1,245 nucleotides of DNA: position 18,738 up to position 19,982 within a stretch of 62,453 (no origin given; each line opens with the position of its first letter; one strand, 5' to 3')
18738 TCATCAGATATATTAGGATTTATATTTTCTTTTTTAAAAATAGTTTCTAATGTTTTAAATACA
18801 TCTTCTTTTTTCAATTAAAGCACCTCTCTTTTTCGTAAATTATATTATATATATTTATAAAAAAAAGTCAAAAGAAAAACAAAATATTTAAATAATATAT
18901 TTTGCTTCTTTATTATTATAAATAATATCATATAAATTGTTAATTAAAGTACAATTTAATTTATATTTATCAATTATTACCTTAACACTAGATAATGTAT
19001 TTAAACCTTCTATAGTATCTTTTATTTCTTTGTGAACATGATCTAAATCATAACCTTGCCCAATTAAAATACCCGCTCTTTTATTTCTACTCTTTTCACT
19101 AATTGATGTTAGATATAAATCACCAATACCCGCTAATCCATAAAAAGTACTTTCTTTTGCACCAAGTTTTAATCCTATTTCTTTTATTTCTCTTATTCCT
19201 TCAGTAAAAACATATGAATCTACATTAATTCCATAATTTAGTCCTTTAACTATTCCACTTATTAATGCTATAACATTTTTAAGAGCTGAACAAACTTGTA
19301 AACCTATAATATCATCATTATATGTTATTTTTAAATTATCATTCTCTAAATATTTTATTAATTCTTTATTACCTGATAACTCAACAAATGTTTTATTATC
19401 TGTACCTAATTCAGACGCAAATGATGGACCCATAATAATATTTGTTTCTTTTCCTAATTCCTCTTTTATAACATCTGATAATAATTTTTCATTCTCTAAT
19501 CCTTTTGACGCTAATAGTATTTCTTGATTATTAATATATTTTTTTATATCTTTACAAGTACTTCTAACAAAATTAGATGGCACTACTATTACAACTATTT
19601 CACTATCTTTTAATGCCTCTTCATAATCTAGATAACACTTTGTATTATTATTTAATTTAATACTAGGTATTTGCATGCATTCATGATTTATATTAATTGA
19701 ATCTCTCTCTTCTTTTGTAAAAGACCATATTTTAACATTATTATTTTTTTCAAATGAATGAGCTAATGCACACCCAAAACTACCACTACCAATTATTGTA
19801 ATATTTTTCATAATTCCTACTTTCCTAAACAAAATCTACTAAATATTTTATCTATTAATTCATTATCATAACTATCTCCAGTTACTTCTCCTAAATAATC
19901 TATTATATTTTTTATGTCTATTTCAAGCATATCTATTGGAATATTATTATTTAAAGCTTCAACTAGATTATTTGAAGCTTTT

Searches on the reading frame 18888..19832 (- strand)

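Call 7: search_protein_families(library=pfam, proteins=[window:18888-19832:-])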
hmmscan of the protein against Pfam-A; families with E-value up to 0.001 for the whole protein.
window:18888-19832:- (314 aa): 5 families
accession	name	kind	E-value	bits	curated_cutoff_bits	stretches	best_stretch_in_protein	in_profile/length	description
PF07479.19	NAD_Gly3P_dh_C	-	6.4e-43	146.8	25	1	174-313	1-140/142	NAD-dependent glycerol-3-phosphate dehydrogenase C-terminus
PF01210.29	NAD_Gly3P_dh_N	-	4.4e-36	124.7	23.1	1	10-153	1-151/158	NAD-dependent glycerol-3-phosphate dehydrogenase N-terminus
PF20618.3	GPD_NAD_C_bact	-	5.5e-14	52.9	27.6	1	234-297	1-63/66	Bacterial GPD, NAD-dependent C-terminal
PF02558.23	ApbA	-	6.7e-09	36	22.2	1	11-154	1-139/150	Ketopantoate reductase PanE/ApbA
PF03807.23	F420_oxidored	-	3.2e-07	31.3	21.6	1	11-105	2-87/94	NADP oxidoreductase coenzyme F420-dependent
